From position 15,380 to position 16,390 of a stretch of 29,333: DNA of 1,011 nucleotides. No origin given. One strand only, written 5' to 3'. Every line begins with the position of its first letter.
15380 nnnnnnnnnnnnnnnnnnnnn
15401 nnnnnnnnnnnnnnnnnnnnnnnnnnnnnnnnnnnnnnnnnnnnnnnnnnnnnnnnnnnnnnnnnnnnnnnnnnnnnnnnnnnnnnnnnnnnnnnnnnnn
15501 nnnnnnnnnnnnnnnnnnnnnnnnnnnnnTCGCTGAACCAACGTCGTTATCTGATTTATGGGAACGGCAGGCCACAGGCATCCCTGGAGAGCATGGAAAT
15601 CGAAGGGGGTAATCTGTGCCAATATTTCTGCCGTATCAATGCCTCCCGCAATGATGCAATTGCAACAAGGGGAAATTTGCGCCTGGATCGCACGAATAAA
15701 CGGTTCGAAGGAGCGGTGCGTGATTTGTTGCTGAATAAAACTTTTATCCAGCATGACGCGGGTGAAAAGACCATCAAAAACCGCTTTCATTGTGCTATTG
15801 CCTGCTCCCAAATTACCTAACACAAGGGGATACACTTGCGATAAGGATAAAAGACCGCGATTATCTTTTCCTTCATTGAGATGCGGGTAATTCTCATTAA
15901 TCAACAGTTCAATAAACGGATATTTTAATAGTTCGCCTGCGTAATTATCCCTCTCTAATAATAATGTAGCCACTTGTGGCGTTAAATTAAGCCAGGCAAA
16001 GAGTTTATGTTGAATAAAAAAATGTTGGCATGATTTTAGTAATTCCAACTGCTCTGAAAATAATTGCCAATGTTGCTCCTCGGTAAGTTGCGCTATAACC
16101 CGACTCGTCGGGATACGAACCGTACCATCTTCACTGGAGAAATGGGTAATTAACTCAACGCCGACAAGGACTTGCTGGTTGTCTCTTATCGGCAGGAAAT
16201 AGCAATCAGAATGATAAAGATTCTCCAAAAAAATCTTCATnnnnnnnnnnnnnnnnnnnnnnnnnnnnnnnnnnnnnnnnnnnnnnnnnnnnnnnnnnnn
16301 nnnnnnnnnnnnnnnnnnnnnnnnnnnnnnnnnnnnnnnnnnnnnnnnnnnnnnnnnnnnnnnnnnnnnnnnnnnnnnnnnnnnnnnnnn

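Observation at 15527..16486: AT-rich ydiV locus set in GC-normal core genes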

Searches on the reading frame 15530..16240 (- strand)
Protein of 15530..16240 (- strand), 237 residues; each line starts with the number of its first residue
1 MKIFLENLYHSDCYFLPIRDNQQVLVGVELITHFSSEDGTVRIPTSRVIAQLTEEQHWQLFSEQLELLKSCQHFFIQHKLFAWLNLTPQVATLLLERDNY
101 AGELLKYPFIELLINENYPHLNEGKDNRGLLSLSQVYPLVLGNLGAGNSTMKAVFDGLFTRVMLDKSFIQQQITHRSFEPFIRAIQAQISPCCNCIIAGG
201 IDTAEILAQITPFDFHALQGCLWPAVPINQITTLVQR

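Call 11: find_homologous_proteins(query=window:15530-16240:-, max_evalue=0.001)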
Query window:15530-16240:- (237 aa): 98 proteins with E <= 0.001 among 625 candidates.
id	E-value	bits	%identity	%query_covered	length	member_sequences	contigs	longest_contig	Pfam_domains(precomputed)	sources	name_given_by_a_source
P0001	1.5e-151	521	96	100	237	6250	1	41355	PF00563.26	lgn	-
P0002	6.2e-151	519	96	100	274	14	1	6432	PF00563.26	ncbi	-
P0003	4.2e-137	473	95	92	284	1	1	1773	PF00563.26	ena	-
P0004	7.4e-137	473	100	88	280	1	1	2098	PF00563.26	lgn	-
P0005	3.3e-136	471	92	100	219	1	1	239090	PF00563.26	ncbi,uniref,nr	ncbi:EAL domain-containing protein [Escherichia coli]|uniref:EAL domain-containing protein n=1 Tax=E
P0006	4.8e-135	467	91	100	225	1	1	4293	PF00563.26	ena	-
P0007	5.7e-132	457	95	89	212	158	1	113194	PF00563.26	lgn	-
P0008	1.0e-130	453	89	100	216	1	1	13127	PF00563.26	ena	-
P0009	4.5e-130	450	88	100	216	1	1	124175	PF00563.26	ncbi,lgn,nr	ncbi:TPA: EAL domain-containing protein [Escherichia coli]|nr:EAL domain-containing protein [Escheri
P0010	7.8e-130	450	81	100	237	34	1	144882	PF00563.26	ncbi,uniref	ncbi:EAL domain-containing protein [Escherichia coli]|uniref:EAL domain-containing protein n=1 Tax=E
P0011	5.3e-127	440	97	84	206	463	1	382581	-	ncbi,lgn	ncbi:EAL domain, c-di-GMP-specific phosphodiesterase class I (or its enzymatically inactive variant)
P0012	3.5e-125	434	79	100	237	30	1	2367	PF00563.26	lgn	-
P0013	2.8e-123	428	84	100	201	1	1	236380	PF00563.26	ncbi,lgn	ncbi:EAL domain-containing protein [Escherichia coli]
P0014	9.5e-123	426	78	100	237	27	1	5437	PF00563.26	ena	-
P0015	5.4e-118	411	76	100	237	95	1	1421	PF00563.26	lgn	-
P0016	1.6e-117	409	81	100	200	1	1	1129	PF00563.26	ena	-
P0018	6.9e-114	397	79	100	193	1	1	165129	PF00563.26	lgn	-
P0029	3.5e-102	359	96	69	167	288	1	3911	PF00563.26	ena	-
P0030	5.1e-102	359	68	100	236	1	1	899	PF00563.26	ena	-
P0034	2.8e-96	340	96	50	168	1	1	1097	PF00563.26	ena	-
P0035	1.7e-94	334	63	100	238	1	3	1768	PF00563.26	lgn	-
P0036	1.2e-93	331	62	100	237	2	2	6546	PF00563.26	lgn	-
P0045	7.1e-83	296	96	41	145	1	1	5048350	PF00563.26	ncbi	ncbi:hypothetical protein ACVEII_005055 [Escherichia coli]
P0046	2.3e-82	294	54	100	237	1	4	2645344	PF00563.26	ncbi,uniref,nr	ncbi:EAL domain-containing protein [Citrobacter amalonaticus]|uniref:EAL domain-containing protein n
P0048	5.0e-81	290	54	100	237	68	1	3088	PF00563.26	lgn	-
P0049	1.9e-80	288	54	100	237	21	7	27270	PF00563.26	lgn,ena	-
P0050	2.5e-78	281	52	100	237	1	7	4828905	PF00563.26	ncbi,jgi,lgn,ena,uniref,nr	ncbi:EAL domain-containing protein [Intestinirhabdus alba]|jgi:EAL domain-containing protein (putati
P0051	1.9e-77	278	54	100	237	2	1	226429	PF00563.26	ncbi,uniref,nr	ncbi:EAL domain-containing protein [Citrobacter sp. FP75]|uniref:EAL domain-containing protein n=1 T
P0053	6.0e-77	277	51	100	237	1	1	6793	PF00563.26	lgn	-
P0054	3.0e-76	274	51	100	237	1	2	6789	PF00563.26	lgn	-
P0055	4.6e-76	274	53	99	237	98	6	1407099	PF00563.26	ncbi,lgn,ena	ncbi:EAL domain-containing protein [Citrobacter freundii complex sp. 2025EL-00176]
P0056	1.6e-75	272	51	100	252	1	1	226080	PF00563.26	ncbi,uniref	ncbi:hypothetical protein [Vagococcus sp. WN89Y]|uniref:hypothetical protein n=1 Tax=Vagococcus sp. 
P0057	2.0e-75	272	52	100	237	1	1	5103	PF00563.26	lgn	-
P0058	2.8e-75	271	50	100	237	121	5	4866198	PF00563.26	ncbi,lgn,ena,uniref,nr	ncbi:EAL domain-containing protein [Citrobacter amalonaticus]|uniref:EAL domain-containing protein n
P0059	6.7e-75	270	50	100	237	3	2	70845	PF00563.26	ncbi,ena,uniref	ncbi:EAL domain-containing protein [Citrobacter amalonaticus]|uniref:EAL domain-containing protein n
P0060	1.6e-74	269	53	98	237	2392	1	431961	PF00563.26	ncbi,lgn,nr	ncbi:anti-FlhDC factor YdiV [Salmonella enterica subsp. enterica]|nr:anti-FlhDC factor YdiV [Salmone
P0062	4.4e-73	264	49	100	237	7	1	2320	PF00563.26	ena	-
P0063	6.9e-73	263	52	98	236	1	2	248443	PF00563.26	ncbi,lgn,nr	ncbi:anti-FlhDC factor YdiV [Salmonella enterica]|nr:anti-FlhDC factor YdiV [Salmonella enterica] EJ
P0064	9.4e-73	263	52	98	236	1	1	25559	PF00563.26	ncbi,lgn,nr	ncbi:TPA: anti-FlhDC factor YdiV [Salmonella enterica]|nr:anti-FlhDC factor YdiV [Salmonella enteric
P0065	2.4e-71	258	51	98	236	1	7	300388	PF00563.26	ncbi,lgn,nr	ncbi:anti-FlhDC factor YdiV [Salmonella enterica subsp. salamae serovar Sofia]|nr:anti-FlhDC factor 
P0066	4.9e-71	257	51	100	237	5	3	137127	PF00563.26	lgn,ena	-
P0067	5.2e-71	257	51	98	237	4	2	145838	PF00563.26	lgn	-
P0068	9.6e-71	256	50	98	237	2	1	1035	PF00563.26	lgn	-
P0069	9.4e-70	253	49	100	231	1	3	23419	PF00563.26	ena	-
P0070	1.0e-69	253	48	100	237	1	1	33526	PF00563.26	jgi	-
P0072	1.3e-68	249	47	100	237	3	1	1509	PF00563.26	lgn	-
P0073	6.2e-68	247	50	100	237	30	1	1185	PF00563.26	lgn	-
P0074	3.5e-67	245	50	100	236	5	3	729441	PF00563.26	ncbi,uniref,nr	ncbi:EAL domain-containing protein [Lelliottia sp. V106_10]|uniref:EAL domain-containing protein n=1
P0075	1.1e-66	243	47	100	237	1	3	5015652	PF00563.26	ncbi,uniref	ncbi:EAL domain-containing protein [Yokenella regensburgei]|uniref:EAL domain-containing protein n=1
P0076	1.7e-66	242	50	100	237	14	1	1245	PF00563.26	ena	-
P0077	4.4e-65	238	49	98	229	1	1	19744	PF00563.26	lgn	-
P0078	5.1e-65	238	50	98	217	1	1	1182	PF00563.26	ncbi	-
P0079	5.2e-65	238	49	100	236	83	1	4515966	PF00563.26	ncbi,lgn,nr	ncbi:EAL domain-containing protein [Escherichia fergusonii]|nr:EAL domain-containing protein [Escher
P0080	2.3e-63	232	52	86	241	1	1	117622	PF00563.26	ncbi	ncbi:hypothetical protein, partial [Salmonella enterica]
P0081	8.6e-63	230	48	90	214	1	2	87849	PF00563.26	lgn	-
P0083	7.0e-62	227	46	100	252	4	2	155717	PF00563.26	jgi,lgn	jgi:EAL domain-containing protein (putative c-di-GMP-specific phosphodiesterase class I)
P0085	3.0e-59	219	47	98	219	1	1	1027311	PF00563.26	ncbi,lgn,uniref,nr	ncbi:anti-FlhDC factor YdiV [Salmonella enterica subsp. enterica serovar Enteritidis]|uniref:Anti-Fl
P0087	1.9e-55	206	46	100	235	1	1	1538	PF00563.26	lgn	-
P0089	1.3e-53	200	44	95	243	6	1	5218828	PF00563.26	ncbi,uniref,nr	ncbi:EAL domain-containing protein [Buttiauxella selenatireducens]|uniref:EAL domain-containing prot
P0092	9.5e-52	194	43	95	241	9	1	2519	PF00563.26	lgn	-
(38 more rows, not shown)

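Call 14: profile_search(protein=window:15530-16240:-)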
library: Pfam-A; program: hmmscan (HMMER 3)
A. the first sequence (237 residues): domains with independent E <= 10: 1; with E <= 0.001: 1
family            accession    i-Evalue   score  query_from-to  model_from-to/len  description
EAL               PF00563.25    1.6e-07    31.4      14-222        16-232/236  EAL domain

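Call 15: find_related_loci(query=A1, collection=genome_contigs, flank=6000)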
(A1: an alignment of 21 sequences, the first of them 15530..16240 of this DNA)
Query A1 (237 aa) in genome_contigs; peptide patterns used: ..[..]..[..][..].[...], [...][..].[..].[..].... (x = any residue, [..] = any of these).
148 stretches matched a pattern; 93 encode a relative of the query (tblastn E <= 1e-3); the best 80 are kept; 80 distinct loci.
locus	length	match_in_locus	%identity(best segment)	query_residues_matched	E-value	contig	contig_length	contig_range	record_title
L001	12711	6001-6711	82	1-237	1e-136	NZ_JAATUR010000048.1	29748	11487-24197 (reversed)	Escherichia coli strain SCPM-O-B-8794 48length=297, whole genome shotgun sequence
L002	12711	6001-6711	81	1-237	4e-134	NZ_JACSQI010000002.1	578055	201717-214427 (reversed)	Escherichia whittamii strain Sa2BVA5 NODE_2_length_578055_cov_7.746463, whole genome shotgun sequence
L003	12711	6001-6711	79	1-237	1e-129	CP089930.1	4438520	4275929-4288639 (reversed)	Escherichia coli strain E69 chromosome, complete genome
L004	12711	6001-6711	73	1-237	2e-120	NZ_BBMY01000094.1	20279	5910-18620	Escherichia albertii NBRC 107761 = DSM 17582 strain NBRC 107761, whole genome shotgun sequence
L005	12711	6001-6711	54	1-237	2e-89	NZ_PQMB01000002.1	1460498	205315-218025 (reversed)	Citrobacter amalonaticus strain S646 scaffold2.1, whole genome shotgun sequence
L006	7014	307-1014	53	1-236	2e-86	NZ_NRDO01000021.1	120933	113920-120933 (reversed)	Citrobacter sp. NCU1 contig_21, whole genome shotgun sequence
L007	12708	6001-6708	54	1-236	5e-85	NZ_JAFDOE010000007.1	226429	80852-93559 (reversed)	Citrobacter sp. FP75 contig7, whole genome shotgun sequence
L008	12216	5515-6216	54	1-234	9e-85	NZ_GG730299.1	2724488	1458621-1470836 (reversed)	Citrobacter youngae ATCC 29220 Scfld0, whole genome shotgun sequence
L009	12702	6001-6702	53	1-234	3e-83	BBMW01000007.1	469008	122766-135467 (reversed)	Citrobacter werkmanii NBRC 105721 DNA, contig: CIWKM07, whole genome shotgun sequence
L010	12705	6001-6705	51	1-235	6e-83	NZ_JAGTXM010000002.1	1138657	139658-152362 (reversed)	Citrobacter amalonaticus strain ku-bf3 scaffold_1, whole genome shotgun sequence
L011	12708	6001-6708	53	1-236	7e-82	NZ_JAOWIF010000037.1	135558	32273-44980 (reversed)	Citrobacter sp. Cu233 230, whole genome shotgun sequence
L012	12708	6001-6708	52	1-236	7e-82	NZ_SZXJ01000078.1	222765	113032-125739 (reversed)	Citrobacter sp. wls619 contig51, whole genome shotgun sequence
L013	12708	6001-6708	51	1-236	8e-82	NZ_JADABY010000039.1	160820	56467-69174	Citrobacter sp. Res13-Sevr-PEB04-36 seq_tig39, whole genome shotgun sequence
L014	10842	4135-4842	52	1-236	1e-81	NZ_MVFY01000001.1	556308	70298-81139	Citrobacter portucalensis strain A60 A60_S7_L001_NODE_1_length_556308_cov_17.9926, whole genome shotgun sequence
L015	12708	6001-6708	52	1-236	1e-85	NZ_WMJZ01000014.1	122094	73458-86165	Intestinirhabdus alba strain BIT-B35 Scaffold14, whole genome shotgun sequence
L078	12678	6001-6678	44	1-226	1e-58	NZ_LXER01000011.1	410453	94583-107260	Buttiauxella brennerae ATCC 51605 Sequence00011, whole genome shotgun sequence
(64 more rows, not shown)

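Call 18: find_homologous_proteins(query=L078:6814-8238:+, max_evalue=1e-100)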
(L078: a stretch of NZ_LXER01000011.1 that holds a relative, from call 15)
Query L078:6814-8238:+ (475 aa): 7937 proteins with E <= 1e-100 among 8000 candidates; the best 120 are listed.
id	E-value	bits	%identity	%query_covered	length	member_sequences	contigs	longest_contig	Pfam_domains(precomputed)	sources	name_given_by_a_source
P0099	0.0e+0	1051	94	100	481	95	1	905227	PF02696.20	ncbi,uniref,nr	ncbi:uncharacterized protein YdiU (UPF0061 family) [Buttiauxella sp. BIGb0471]|uniref:protein adenyl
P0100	0.0e+0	1030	93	100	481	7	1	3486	PF02696.20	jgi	-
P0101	0.0e+0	1030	92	100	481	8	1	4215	PF02696.20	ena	-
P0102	0.0e+0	1029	92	100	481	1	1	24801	PF02696.20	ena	-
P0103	3.4e-294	994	90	100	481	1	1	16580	PF02696.20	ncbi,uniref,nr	ncbi:YdiU family protein [Buttiauxella warmboldiae]|uniref:Protein nucleotidyltransferase YdiU n=1 T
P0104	3.1e-280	948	77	62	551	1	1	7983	PF02696.20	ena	-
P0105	4.9e-277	937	84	100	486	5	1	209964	PF02696.20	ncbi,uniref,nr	ncbi:protein adenylyltransferase SelO [Cedecea colo]|uniref:Protein nucleotidyltransferase YdiU n=1 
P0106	1.0e-276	936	84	100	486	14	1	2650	PF02696.20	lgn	-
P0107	3.4e-275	931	84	100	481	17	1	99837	PF02696.20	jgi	-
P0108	1.1e-274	930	83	100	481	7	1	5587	PF02696.20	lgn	-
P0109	4.5e-274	927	83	100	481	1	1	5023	PF02696.20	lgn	-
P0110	6.7e-274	927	83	100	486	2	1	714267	PF02696.20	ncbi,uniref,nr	ncbi:YdiU family protein [Enterobacteriaceae bacterium H18W14]|uniref:protein adenylyltransferase Se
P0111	1.3e-273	926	83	100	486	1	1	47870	PF02696.20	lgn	-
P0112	1.4e-273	926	83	100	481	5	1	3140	PF02696.20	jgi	jgi:hypothetical protein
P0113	3.6e-273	925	83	100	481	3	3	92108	PF02696.20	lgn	-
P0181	1.5e-246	837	75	100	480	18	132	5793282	PF02696.20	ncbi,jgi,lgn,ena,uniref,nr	ncbi:hypothetical protein B1209_10775 [Raoultella planticola]|jgi:uncharacterized protein YdiU (UPF0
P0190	2.2e-246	836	76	100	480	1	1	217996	PF02696.20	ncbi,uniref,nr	ncbi:YdiU family protein [Klebsiella indica]|uniref:Protein nucleotidyltransferase YdiU n=1 Tax=Kleb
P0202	4.2e-246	835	76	100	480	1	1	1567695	PF02696.20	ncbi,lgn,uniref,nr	ncbi:protein adenylyltransferase SelO [Klebsiella sp. 2680]|uniref:protein adenylyltransferase SelO 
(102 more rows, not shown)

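Call 19: find_encoding_contigs(protein=P0181, flank=4000, max_places=2)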
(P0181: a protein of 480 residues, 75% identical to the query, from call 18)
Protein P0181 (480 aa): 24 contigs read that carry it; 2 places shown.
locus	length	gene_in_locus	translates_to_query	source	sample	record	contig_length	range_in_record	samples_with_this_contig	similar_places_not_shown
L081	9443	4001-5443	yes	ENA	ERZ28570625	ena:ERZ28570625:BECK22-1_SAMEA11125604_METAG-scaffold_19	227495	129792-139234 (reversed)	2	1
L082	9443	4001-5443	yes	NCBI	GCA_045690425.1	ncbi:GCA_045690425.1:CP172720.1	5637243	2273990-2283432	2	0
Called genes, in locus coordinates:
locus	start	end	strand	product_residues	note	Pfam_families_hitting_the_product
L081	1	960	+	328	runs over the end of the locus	PF01032:FecCD, PF00950:ABC-3 (faint)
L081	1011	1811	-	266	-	PF03180:Lipoprotein_9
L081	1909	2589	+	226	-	PF00255:GSHPx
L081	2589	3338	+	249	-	PF00005:ABC_tran, PF13304:AAA_21 (faint)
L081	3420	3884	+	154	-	PF00877:NLPC_P60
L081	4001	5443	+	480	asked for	PF02696:SelO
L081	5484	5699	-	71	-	PF10636:hemP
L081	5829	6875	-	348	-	PF00793:DAHP_synth_1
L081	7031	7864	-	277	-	PF03618:Kinase-PPPase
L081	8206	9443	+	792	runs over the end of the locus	PF01326:PPDK_N, PF00391:PEP-utilizers, PF02896:PEP-utilizers_C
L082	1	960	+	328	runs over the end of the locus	PF01032:FecCD, PF00950:ABC-3 (faint)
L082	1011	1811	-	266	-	PF03180:Lipoprotein_9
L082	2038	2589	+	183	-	PF00255:GSHPx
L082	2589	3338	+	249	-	PF00005:ABC_tran, PF13304:AAA_21 (faint)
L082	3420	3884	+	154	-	PF00877:NLPC_P60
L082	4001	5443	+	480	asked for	PF02696:SelO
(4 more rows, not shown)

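Call 20: find_encoding_contigs(protein=P0105, flank=4000, max_places=2)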
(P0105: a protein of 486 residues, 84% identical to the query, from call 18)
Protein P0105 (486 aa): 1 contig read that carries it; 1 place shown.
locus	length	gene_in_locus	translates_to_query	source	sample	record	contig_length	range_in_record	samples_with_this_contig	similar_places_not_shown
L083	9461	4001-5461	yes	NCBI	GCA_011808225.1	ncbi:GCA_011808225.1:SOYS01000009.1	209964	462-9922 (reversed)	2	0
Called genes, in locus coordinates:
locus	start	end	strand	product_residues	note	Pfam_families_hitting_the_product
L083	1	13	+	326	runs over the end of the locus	PF01032:FecCD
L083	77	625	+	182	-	PF00255:GSHPx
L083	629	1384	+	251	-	PF00005:ABC_tran, PF13304:AAA_21 (faint)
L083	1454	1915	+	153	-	PF00877:NLPC_P60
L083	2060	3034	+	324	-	PF00356:LacI, PF00532:Peripla_BP_1, PF13407:Peripla_BP_4, PF13377:Peripla_BP_3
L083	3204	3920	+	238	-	PF00563:EAL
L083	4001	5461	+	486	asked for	PF02696:SelO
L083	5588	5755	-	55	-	-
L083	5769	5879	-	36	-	PF10636:hemP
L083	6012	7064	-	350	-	PF00793:DAHP_synth_1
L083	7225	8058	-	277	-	PF03618:Kinase-PPPase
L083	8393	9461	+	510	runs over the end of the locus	PF01326:PPDK_N, PF00391:PEP-utilizers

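Call 21: find_encoding_contigs(protein=P0079, flank=5000, max_places=2)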
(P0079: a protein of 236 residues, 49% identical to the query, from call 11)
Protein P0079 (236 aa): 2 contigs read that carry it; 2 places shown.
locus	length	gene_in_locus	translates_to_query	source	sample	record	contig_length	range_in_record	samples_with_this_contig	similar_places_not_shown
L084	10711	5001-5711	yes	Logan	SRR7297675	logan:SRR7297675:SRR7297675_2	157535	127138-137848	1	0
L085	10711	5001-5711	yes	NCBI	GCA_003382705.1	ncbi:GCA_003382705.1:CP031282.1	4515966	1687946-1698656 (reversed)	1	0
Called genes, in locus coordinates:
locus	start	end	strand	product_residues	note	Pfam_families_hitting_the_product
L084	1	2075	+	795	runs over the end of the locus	PF01588:tRNA_bind, PF03483:B3_4, PF03484:B5, PF17759:tRNA_synthFbeta, PF03147:FDX-ACB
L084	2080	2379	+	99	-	PF00216:Bac_DNA_binding, PF18291:HU-HIG (weak), PF18175:HU-CCDC81_bac_2 (weak)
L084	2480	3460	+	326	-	PF01032:FecCD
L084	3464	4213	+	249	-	PF00005:ABC_tran, PF13304:AAA_21 (faint)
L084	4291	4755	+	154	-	PF00877:NLPC_P60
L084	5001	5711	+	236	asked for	PF00563:EAL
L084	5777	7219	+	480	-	PF02696:SelO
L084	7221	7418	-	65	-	PF10636:hemP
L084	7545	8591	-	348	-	PF00793:DAHP_synth_1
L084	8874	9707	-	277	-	PF03618:Kinase-PPPase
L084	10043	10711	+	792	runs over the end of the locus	PF01326:PPDK_N, PF00391:PEP-utilizers, PF02896:PEP-utilizers_C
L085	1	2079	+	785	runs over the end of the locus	PF01588:tRNA_bind, PF03483:B3_4, PF03484:B5, PF17759:tRNA_synthFbeta, PF03147:FDX-ACB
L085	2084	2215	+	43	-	-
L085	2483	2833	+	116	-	PF01032:FecCD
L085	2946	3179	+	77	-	-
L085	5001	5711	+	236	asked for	PF00563:EAL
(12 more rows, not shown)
